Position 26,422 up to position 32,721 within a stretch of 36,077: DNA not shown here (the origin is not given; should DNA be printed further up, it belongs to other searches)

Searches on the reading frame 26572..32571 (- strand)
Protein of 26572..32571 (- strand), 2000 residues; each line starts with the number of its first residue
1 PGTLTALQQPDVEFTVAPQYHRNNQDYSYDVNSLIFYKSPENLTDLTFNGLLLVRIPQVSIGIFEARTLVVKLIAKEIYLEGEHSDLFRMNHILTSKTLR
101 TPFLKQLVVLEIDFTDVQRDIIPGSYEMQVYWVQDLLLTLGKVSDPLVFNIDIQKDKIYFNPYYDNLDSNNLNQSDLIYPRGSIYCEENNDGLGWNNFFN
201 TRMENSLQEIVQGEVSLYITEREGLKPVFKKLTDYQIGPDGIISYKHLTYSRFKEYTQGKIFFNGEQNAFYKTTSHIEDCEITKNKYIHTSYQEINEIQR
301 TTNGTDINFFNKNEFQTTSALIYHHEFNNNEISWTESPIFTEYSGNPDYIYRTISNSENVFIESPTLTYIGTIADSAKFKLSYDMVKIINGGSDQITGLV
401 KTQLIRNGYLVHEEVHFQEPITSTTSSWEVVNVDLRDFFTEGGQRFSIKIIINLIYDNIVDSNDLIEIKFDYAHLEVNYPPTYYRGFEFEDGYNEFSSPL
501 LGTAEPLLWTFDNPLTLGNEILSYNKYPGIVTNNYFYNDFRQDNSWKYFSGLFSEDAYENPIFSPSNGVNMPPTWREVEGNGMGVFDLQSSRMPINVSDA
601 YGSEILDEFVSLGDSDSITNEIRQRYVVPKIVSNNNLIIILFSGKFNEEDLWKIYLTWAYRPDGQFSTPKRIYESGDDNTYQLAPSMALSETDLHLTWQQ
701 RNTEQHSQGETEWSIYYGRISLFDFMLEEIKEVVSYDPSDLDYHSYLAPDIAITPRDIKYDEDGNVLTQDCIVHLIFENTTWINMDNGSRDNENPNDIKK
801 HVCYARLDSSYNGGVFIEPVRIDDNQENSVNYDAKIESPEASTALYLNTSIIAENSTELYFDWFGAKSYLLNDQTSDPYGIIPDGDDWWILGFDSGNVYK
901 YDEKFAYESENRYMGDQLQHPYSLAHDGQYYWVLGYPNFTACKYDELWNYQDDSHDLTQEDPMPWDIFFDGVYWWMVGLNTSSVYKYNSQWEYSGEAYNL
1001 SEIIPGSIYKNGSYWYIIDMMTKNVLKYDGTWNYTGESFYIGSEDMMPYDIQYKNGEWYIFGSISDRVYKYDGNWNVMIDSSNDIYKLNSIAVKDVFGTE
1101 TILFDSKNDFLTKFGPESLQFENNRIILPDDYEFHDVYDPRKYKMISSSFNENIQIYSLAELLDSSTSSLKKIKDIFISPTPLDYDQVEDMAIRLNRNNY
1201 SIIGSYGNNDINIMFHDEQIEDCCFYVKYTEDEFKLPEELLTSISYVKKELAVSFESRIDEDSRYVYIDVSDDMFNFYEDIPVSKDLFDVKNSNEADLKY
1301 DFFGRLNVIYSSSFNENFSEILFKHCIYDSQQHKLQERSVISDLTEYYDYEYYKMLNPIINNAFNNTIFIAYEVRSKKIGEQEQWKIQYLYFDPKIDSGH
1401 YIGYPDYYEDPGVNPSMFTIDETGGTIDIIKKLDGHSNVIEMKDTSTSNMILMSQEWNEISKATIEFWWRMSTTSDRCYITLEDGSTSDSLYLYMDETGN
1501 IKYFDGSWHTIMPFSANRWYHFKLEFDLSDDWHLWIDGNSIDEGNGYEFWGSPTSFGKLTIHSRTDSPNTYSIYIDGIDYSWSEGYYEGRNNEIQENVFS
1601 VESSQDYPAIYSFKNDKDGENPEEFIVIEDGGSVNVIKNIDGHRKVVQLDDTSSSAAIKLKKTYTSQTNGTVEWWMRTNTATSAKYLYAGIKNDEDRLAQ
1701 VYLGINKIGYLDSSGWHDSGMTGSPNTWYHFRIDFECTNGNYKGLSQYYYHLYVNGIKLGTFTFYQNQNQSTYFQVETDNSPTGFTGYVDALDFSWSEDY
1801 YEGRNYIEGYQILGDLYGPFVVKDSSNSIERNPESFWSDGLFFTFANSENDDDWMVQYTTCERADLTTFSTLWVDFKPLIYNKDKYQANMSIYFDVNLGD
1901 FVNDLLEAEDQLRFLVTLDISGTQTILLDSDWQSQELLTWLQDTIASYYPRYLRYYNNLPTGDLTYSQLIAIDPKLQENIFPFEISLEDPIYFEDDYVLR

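Call 21: find_homologous_proteins(query=window:26572-32571:-, max_evalue=0.001)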
Query window:26572-32571:- (2000 aa): 4 proteins with E <= 0.001 among 7596 candidates.
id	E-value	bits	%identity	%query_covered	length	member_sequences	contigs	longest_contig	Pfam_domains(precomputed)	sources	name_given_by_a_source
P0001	0.0e+0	1160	44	41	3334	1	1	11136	-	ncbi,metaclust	ncbi:hypothetical protein LCGC14_0824170, partial [marine sediment metagenome]|metaclust:status=acti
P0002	0.0e+0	1035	40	43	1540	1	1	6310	-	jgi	jgi:hypothetical protein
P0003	0.0e+0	1033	45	44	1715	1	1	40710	-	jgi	-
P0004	5.5e-208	712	43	41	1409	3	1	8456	-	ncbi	ncbi:hypothetical protein LCGC14_0963220, partial [marine sediment metagenome]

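Call 24: find_encoding_contigs(protein=P0003, flank=10000)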
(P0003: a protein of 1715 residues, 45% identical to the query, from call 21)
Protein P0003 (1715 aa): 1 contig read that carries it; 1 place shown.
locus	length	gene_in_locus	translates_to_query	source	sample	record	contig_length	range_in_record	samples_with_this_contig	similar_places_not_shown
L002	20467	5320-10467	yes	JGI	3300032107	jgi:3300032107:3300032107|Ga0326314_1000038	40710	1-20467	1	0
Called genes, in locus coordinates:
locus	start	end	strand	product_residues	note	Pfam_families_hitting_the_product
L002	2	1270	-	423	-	?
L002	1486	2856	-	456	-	PF22681:Lmo2446-like_N (faint), PF06739:SBBP (weak)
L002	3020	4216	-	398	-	-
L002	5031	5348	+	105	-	-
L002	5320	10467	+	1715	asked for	-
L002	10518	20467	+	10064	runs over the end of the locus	?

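Call 25: find_encoding_contigs(protein=P0001, flank=10000)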
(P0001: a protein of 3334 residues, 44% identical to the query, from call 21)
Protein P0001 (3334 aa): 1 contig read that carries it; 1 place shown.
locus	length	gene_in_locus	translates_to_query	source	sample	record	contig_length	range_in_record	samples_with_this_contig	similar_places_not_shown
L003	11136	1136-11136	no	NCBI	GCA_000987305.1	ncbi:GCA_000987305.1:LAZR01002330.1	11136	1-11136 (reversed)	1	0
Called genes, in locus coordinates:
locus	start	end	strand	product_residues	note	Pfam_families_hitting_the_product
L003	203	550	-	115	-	-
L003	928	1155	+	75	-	-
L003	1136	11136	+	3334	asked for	?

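Call 26: find_encoding_contigs(protein=P0002, flank=10000)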
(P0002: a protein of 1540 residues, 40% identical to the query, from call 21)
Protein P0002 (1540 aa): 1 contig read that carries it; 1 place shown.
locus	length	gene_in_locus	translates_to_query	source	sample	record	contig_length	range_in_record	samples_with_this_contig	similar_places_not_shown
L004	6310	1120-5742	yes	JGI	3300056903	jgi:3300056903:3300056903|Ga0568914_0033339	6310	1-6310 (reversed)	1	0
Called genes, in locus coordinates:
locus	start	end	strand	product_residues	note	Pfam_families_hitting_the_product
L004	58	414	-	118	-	-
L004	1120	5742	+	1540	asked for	-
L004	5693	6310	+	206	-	?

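Call 27: find_encoding_contigs(protein=P0004, flank=10000)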
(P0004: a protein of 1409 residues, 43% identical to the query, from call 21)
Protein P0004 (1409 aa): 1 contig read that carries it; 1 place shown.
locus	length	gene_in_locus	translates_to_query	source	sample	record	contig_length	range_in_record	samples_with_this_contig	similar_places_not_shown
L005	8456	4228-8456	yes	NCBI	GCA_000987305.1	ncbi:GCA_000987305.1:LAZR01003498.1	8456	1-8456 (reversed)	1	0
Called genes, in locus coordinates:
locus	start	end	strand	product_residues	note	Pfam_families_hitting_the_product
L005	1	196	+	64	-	?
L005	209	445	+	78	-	-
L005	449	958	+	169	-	-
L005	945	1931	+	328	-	-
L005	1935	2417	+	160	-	-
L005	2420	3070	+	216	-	-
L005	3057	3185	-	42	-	-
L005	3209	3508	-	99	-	PF01791:DeoC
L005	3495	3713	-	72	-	-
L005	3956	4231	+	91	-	-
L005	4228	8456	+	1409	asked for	?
